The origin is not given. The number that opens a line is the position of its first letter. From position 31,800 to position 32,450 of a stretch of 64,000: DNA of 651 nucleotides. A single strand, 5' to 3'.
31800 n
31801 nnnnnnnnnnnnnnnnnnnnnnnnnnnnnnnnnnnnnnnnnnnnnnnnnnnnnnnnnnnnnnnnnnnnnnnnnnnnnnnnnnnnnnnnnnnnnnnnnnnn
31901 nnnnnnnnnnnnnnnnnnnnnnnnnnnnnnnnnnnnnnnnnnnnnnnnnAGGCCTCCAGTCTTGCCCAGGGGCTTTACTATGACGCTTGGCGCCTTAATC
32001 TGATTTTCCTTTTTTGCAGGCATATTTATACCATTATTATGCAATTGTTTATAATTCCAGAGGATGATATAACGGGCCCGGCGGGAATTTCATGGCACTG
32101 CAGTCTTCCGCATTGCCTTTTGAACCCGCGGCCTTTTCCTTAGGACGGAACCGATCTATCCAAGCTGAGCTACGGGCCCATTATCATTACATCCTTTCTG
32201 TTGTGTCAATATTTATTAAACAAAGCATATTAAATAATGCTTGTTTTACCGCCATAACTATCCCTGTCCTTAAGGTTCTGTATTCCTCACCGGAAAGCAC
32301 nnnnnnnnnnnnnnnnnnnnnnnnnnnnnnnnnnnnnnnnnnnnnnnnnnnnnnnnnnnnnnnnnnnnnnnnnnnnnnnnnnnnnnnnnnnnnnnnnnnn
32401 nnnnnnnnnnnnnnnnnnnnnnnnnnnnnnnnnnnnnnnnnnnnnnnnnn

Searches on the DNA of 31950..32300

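Call 85: search_rna_families(source=window, start=31950, end=32300, threshold=evalue, max_evalue=1, show_alignments=1)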
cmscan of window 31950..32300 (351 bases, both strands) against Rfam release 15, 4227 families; matches with E-value up to 1: 0.
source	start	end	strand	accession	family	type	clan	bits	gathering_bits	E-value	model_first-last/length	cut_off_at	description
